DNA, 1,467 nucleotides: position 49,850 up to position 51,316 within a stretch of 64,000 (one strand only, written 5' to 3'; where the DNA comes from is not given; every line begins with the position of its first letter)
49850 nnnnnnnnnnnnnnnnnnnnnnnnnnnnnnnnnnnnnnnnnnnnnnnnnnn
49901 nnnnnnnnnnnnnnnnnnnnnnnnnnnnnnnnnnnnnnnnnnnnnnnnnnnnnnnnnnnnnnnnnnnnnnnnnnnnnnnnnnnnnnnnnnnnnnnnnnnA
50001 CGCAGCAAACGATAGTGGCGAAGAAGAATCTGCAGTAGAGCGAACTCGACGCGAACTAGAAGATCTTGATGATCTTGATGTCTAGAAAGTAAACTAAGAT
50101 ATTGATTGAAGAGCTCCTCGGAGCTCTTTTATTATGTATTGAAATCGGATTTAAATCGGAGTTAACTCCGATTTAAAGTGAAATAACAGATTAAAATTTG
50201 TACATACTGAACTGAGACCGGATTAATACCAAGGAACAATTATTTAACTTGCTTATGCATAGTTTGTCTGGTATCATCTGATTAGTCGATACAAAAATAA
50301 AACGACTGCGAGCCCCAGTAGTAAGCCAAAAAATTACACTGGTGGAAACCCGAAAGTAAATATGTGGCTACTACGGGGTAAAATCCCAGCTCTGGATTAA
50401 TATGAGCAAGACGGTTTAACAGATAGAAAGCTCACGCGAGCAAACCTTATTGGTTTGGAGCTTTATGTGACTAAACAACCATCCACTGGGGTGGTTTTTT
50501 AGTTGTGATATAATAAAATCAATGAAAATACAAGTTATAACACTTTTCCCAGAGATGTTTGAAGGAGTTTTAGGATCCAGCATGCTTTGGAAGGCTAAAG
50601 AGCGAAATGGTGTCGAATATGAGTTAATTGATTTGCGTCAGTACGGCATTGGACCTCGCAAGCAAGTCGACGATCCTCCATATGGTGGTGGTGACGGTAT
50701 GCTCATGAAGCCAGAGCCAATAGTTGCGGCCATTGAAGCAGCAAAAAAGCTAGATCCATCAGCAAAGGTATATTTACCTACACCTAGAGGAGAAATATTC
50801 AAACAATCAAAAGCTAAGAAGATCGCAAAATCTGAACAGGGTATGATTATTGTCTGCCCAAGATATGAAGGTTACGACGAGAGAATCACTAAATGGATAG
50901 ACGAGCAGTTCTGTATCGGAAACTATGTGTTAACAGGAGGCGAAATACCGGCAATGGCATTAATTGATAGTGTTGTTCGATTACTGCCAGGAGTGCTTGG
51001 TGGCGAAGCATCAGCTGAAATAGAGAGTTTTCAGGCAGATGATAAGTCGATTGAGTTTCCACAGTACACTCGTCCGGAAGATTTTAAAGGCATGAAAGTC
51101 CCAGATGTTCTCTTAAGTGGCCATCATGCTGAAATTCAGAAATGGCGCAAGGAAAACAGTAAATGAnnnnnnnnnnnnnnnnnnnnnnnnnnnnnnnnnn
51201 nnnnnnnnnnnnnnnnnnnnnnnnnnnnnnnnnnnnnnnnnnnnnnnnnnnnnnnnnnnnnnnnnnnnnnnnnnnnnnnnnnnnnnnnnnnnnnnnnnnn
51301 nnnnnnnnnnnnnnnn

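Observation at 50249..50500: Promoter- and terminator-bounded ORF-free transcript of about 215 nt where rimM normally sits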

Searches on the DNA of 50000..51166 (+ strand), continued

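Call 47: search_rna_families(source=L078, start=1790, end=1950, threshold=evalue, max_evalue=10)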
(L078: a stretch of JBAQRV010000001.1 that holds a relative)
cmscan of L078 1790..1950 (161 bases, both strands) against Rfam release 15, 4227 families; matches with E-value up to 10: 51.
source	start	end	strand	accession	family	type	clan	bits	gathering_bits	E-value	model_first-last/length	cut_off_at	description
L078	1887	1944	+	RF02063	STnc350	Gene; sRNA;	-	25.3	60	0.0054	1-68/68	no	Salmonella enterica sRNA STnc350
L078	1850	1942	+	RF00106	RNAI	Gene; antisense;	-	25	47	0.0051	1-102/102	no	RNAI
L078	1877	1943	+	RF02075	STnc230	Gene; sRNA;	-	24.6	50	0.075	1-83/83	no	Enterobacterial sRNA STnc230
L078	1827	1941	+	RF00512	Leu_leader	Cis-reg; leader;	-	23.7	50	0.0039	1-148/148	no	Leucine operon leader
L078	1874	1943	+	RF01859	Phe_leader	Cis-reg; leader;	-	23.3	55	0.045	1-125/125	no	Phenylalanine leader peptide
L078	1908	1950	-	RF00512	Leu_leader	Cis-reg; leader;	-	19.9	50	0.038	108-148/148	5'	Leucine operon leader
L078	1873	1943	+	RF01772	rnk_pseudo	Cis-reg; leader;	-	19.7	55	0.21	1-108/108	no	Pseudomonas rnk leader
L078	1906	1950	-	RF01859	Phe_leader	Cis-reg; leader;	-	19.1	55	0.37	83-125/125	5'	Phenylalanine leader peptide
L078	1906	1950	-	RF02356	BjrC1505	Gene; sRNA;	-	19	50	0.092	98-140/140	5'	Alphaproteobacterial sRNA BjrC1505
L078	1878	1943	+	RF02064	STnc370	Gene; sRNA;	-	18.8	54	3.1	1-71/71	no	Enterobacterial sRNA STnc370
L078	1906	1943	+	RF01489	sbrA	Gene; sRNA;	-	18.7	45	0.094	1-71/71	no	Listeria sRNA sbrA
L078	1833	1941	+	RF02713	MCS4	Gene; sRNA;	-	18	56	1.5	1-123/123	no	Mycoplasma sRNA MCS4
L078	1883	1940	+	RF00506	Thr_leader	Cis-reg; leader;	-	17.8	55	0.26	1-118/118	no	Threonine operon leader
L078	1884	1945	+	RF02074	STnc240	Gene; sRNA;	-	17.4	55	2.5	1-77/77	no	Enterobacterial sRNA STnc240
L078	1909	1950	+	RF00238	ctRNA_pND324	Gene; antisense;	-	17.2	45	3.1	1-37/86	3'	ctRNA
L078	1910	1939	-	RF02351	psRNA14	Gene; sRNA;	-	17.1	60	1.2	8-39/84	no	Proteobacteria sRNA psRNA14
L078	1905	1950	-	RF02064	STnc370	Gene; sRNA;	-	17.1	54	7.3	24-71/71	5'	Enterobacterial sRNA STnc370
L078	1876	1937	+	RF00624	P9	Gene;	-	16.7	43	0.15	1-74/74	no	Pseudomonas sRNA P9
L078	1911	1950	-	RF00624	P9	Gene;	-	16.5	43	0.16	38-74/74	5'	Pseudomonas sRNA P9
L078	1902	1950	-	RF02065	STnc340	Gene; sRNA;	-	16.3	80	3.6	85-130/130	5'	Enterobacterial sRNA STnc340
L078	1878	1947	+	RF02969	DUF3800-I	Gene; sRNA;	-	16.2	44.2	2.5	1-115/115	no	DUF3800-I RNA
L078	1909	1938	+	RF04182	GibS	Gene; sRNA;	-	16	115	3.6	106-135/142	no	GibS sRNA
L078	1913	1936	-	RF02677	NsiR4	Gene; sRNA;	-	15.6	40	0.23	39-65/65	no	Nitrogen stress-induced RNA 4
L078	1902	1950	-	RF02053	STnc430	Gene; sRNA;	-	15.6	47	2.8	116-162/162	5'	Enterobacterial sRNA STnc430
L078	1838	1943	+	RF00515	PyrR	Cis-reg;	-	15.5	54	5.2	1-115/115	no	PyrR binding site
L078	1873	1945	+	RF02048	STnc30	Gene; sRNA;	-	15.4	120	2.3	1-132/132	no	Salmonella enterica conserved region STnc30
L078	1907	1950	-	RF02891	AgrB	Gene; antisense;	-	15.2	40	2.5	44-84/84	5'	ArsR-gov region gene B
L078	1901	1950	-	RF02860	Arrc14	Gene; sRNA;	-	15.2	99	4.4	119-167/167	5'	Actinobacillus sRNA 14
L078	1907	1950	-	RF00106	RNAI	Gene; antisense;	-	15.1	47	0.95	61-102/102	5'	RNAI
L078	1910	1939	-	RF02063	STnc350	Gene; sRNA;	-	15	60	1.7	31-64/68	no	Salmonella enterica sRNA STnc350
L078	1904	1950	-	RF02074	STnc240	Gene; sRNA;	-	15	55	8.2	22-77/77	5'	Enterobacterial sRNA STnc240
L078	1829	1948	+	RF02502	Atu_C8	Gene; sRNA;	-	14.7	50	1.7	1-122/122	no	Rhizobiales sRNA Atu_C8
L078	1910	1938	-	RF02075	STnc230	Gene; sRNA;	-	14.6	50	8.7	47-75/83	no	Enterobacterial sRNA STnc230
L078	1875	1942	-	RF02589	Spy779816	Gene; sRNA;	-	14.3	67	6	1-88/88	no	S. pyogenes small RNA 779816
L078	1878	1943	+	RF02278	Betaproteobacteria_toxic_sRNA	Gene; sRNA;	-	14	50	1.3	1-64/64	no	Betaproteobacteria toxic small RNA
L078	1909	1939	+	RF02891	AgrB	Gene; antisense;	-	13.9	40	4.6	54-81/84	no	ArsR-gov region gene B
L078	1912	1946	-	RF02844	RefA9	Gene; antisense;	-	13.9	49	7.9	26-64/64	no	Enterococcus sRNA A9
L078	1908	1950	-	RF02713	MCS4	Gene; sRNA;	-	13.9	56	9.3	78-123/123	5'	Mycoplasma sRNA MCS4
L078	1909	1950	-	RF00506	Thr_leader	Cis-reg; leader;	-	13.8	55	2.2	67-118/118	5'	Threonine operon leader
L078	1910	1950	-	RF02901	AaHKsRNA41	Gene; sRNA;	-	13.3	97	0.47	140-187/187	5'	Aggregatibacter sRNA 41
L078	1904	1950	-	RF02059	STnc50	Gene; sRNA;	-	13.3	55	9.9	39-84/84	5'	Salmonella enterica sRNA STnc40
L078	1908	1950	-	RF02450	ncr1175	Gene; sRNA;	-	13.1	60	4.1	61-110/110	5'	Bacillus sRNA ncr1175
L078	1910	1939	-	RF01772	rnk_pseudo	Cis-reg; leader;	-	12.5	55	7.7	73-100/108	no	Pseudomonas rnk leader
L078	1910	1939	+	RF02066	STnc320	Gene; sRNA;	-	11.9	50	7.6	20-47/55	no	Salmonella enterica sRNA STnc320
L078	1872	1940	+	RF01394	isrK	Gene; sRNA;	-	11.4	50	2.2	1-77/77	no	isrK Hfq binding RNA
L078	1882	1943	+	RF00110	RybB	Gene; sRNA;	-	10.9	40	6.6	1-79/79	no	RybB RNA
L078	1909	1950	-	RF02601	BASRCI337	Gene; sRNA;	-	10.7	229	1.3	150-191/191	5'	Brucella sRNA CI337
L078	1913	1936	+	RF02677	NsiR4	Gene; sRNA;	-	10.7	40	4.6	39-65/65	no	Nitrogen stress-induced RNA 4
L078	1897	1950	-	RF00125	IS128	Gene; sRNA;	-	10.1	80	6.9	150-209/209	5'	IS128 RNA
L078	1908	1950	-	RF00022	GcvB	Gene;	-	9.2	42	6.6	163-204/204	5'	GcvB RNA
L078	1898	1950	+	RF01264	snR83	Gene; snRNA; snoRNA; HACA-box;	CL00023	8.3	75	8.1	1-53/308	3'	Small nucleolar RNA snR83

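Call 61: search_with_rna_model(model_id=R1, sources=[window, L002, L003, L006, L007, L008, L009, L010, L012, L013, L014, L015, L016, L017, L018, L019, L020, L022, L023, L026, L028, L029, L030, L031, L032, L033, L037, L038, L039, L040, L041, L043, L044, L045, L048, L049, L050, L051, L052, L053, L054, L055, L056, L057, L058, L059, L060, L061, L062, L063, L065, L066, L067, L071, L076, L077, L078, L180, L183, L185, L190, L193, L196, L198, L200, L203, L207, L209, L216, L230, L240, L248, L270, L272, L278, L280, L282, L292, L293, L294, L300, L302], max_evalue=0.01, make_alignment=true)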
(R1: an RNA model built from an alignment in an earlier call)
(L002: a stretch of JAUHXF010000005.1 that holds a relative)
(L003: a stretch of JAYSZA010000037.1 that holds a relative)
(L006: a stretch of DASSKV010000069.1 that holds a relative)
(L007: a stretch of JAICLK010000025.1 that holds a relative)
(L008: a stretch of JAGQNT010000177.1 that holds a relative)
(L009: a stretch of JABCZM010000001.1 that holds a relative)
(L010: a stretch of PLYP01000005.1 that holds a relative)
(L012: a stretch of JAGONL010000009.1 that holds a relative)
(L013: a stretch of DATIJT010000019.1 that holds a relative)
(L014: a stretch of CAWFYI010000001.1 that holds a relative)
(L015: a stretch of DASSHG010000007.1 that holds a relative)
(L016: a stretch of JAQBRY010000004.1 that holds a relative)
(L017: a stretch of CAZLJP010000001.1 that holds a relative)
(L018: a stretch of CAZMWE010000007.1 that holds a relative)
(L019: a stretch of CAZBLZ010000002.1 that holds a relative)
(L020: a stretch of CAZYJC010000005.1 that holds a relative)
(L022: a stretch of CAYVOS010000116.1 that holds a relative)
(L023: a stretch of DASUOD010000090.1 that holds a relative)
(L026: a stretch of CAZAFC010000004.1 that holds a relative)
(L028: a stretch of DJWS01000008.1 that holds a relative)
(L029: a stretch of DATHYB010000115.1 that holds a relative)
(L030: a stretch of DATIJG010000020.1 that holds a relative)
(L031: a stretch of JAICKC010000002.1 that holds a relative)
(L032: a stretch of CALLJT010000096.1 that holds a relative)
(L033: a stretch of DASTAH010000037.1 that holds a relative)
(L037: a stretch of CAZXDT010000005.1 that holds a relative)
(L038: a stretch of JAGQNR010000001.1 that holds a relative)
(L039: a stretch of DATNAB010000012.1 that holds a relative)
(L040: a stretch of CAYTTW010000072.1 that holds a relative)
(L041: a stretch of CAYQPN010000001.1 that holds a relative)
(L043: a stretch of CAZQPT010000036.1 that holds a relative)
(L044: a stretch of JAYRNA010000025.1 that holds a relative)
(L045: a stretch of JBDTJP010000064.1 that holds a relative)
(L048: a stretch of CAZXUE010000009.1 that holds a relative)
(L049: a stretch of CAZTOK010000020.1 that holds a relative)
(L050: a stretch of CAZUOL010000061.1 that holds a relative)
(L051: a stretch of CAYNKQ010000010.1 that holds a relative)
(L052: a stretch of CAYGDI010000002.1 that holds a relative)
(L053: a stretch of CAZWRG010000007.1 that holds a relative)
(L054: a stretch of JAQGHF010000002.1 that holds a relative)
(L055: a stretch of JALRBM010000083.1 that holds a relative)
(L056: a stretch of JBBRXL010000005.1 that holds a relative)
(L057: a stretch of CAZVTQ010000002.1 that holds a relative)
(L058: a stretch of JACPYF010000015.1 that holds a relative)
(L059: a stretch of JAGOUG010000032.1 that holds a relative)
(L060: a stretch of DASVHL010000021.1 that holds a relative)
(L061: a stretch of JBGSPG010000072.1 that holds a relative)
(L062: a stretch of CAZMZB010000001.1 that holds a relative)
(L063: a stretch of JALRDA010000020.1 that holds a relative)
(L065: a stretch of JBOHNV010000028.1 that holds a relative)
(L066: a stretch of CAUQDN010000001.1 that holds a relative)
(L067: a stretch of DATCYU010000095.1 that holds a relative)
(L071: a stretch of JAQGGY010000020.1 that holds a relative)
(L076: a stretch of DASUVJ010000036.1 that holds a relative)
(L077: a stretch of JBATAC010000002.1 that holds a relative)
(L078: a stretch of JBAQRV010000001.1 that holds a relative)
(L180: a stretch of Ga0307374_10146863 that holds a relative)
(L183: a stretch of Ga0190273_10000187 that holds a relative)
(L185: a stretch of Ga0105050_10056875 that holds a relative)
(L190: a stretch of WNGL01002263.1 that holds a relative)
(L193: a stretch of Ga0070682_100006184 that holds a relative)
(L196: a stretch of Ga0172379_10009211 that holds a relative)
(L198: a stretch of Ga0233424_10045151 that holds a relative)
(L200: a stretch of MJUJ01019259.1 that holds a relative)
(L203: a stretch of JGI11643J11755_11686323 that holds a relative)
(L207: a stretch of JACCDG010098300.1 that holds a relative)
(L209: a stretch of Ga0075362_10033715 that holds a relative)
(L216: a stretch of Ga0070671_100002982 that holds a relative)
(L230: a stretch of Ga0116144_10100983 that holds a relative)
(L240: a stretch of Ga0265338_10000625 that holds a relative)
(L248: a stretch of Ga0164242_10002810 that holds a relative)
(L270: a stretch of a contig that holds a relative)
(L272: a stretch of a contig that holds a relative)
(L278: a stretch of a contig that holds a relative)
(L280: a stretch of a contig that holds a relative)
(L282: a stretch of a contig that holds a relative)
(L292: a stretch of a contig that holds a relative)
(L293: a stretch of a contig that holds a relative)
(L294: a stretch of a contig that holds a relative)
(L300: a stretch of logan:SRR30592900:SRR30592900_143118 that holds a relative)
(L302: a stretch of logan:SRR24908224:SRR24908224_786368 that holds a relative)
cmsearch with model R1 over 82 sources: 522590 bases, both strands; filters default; matches with E-value up to 0.01: 82.
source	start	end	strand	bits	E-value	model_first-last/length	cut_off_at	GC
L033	996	1049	+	66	5e-12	1-54/54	no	0.43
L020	2890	2951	+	65.7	5.9e-12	1-54/54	no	0.45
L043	2889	2941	+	65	8.6e-12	1-54/54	no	0.38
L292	580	634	-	64.8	9.7e-12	1-54/54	no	0.38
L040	350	403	+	64.5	1.1e-11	1-54/54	no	0.39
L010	2880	2934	+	64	1.5e-11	1-54/54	no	0.42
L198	571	626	-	62.8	2.8e-11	1-54/54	no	0.32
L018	18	72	+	62.4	3.4e-11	1-54/54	no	0.42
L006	493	543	+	61.1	6.7e-11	1-54/54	no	0.39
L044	2901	2953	+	61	7.2e-11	1-54/54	no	0.45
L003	1852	1905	+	60.6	8.7e-11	1-54/54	no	0.43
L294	709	762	+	60.5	9.2e-11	1-54/54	no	0.39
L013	2851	2902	+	60.4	9.9e-11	1-54/54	no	0.42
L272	165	215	-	60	1.2e-10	1-54/54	no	0.45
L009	2579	2641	+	59.9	1.2e-10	1-54/54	no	0.46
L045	884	936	+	59.6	1.5e-10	1-54/54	no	0.45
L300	1300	1353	+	59.4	1.7e-10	1-54/54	no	0.37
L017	2900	2953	+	58.3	2.9e-10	1-54/54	no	0.44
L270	2420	2487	-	56.9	6.1e-10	1-54/54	no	0.35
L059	2801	2855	+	56.9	6.2e-10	1-54/54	no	0.36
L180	928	995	-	56.5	7.5e-10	1-54/54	no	0.4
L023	240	296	+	56.2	9e-10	1-54/54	no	0.47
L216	12567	12619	-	56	9.8e-10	1-54/54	no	0.47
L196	10068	10121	-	55.9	1e-09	1-54/54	no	0.41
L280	1194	1253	+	55.7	1.2e-09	1-54/54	no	0.42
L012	2898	2950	+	55.6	1.3e-09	1-54/54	no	0.51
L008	93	153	+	55.4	1.4e-09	1-54/54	no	0.44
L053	2886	2948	+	55.2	1.5e-09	1-54/54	no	0.32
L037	2728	2780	+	55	1.7e-09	1-54/54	no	0.42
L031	2043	2095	+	54.2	2.6e-09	1-54/54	no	0.49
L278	327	379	-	54.2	2.6e-09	1-54/54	no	0.49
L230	152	207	-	54.1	2.7e-09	1-54/54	no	0.38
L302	1277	1330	+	54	2.8e-09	1-54/54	no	0.41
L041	2218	2270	+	53.9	3.1e-09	1-54/54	no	0.42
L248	3400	3449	-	53.4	3.9e-09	1-54/54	no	0.34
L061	364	417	+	53.2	4.3e-09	1-54/54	no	0.33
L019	1356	1406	+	53.2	4.4e-09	1-54/54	no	0.43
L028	2679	2744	+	53.1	4.6e-09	1-54/54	no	0.52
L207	187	241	-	52.9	5.1e-09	1-54/54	no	0.44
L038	2826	2890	+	52.6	6.1e-09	1-54/54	no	0.48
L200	2069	2125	+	52.4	6.6e-09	1-54/54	no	0.32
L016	1025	1087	+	52.3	7.1e-09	1-54/54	no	0.38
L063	2398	2456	+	52.2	7.3e-09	1-54/54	no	0.34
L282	1572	1638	-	52.1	7.9e-09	1-54/54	no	0.37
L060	1948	2007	+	52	8.1e-09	1-54/54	no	0.33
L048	2013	2066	+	51.9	8.7e-09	1-54/54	no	0.39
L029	2596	2649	+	51.3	1.2e-08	1-54/54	no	0.48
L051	1418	1471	+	51.1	1.4e-08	1-54/54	no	0.39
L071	1906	1964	+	50.9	1.4e-08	1-54/54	no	0.36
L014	2892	2945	+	50.2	2.1e-08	1-54/54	no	0.41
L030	2067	2132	+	49.9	2.6e-08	1-54/54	no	0.45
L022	1267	1334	+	49.6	2.9e-08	1-54/54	no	0.46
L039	2894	2959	+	49.6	2.9e-08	1-54/54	no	0.52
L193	1358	1415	+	49.6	2.9e-08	1-54/54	no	0.4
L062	2560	2613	+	49.5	3.2e-08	1-54/54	no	0.39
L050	1638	1693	+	49.4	3.3e-08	1-54/54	no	0.46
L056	1739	1791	+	49.4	3.3e-08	1-54/54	no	0.43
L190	9201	9262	-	49.1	3.9e-08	1-54/54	no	0.4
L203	906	966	-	48.9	4.3e-08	1-54/54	no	0.48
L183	13045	13112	-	48.8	4.6e-08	1-54/54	no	0.44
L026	1997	2057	+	48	6.8e-08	1-54/54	no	0.48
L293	1786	1838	-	47.7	7.9e-08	1-54/54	no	0.38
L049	2436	2494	+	47.1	1.1e-07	1-54/54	no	0.39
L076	2094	2152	+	47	1.2e-07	1-54/54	no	0.42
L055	2499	2558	+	45.2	3.1e-07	1-54/54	no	0.48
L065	2469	2530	+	44.7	4e-07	1-54/54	no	0.44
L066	1178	1241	+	44.6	4.2e-07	1-54/54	no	0.41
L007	2009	2069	+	44.2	5.2e-07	1-54/54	no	0.43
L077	2888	2947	+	44.1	5.4e-07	1-54/54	no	0.43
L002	2396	2453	+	43.9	6e-07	1-54/54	no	0.43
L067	2469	2530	+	43.8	6.5e-07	1-54/54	no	0.4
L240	5915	5965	+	42.9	1e-06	1-54/54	no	0.47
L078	1851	1910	+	42.4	1.3e-06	1-54/54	no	0.47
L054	2192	2251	+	42.1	1.5e-06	1-54/54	no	0.47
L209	1147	1199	+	42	1.6e-06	1-54/54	no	0.49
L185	2640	2696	-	42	1.7e-06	1-54/54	no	0.46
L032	2832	2916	+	38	1.4e-05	1-54/54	no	0.51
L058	2538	2598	+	34.1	0.0001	1-54/54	no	0.36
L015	2900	2953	+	32.7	0.00023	1-54/54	no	0.35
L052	2878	2940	+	32.1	0.00031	1-54/54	no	0.33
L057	2547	2609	+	31.8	0.00037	1-54/54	no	0.33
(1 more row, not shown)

Alignment A6: 82 matches aligned to the model, 95 columns, each read 5' to 3' on its own strand. Consensus structure (alignment columns), stored with it:
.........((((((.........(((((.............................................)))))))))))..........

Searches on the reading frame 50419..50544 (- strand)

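Call 43: search_protein_families(library=pfam, proteins=[window:50419-50544:-], max_evalue=10)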
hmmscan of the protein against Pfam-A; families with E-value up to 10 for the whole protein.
seq(42 aa): 1 family
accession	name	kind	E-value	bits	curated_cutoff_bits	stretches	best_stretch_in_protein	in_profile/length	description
PF18219.6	SidC_N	-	0.18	11.1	25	1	3-32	420-449/465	SidC N-terminal domain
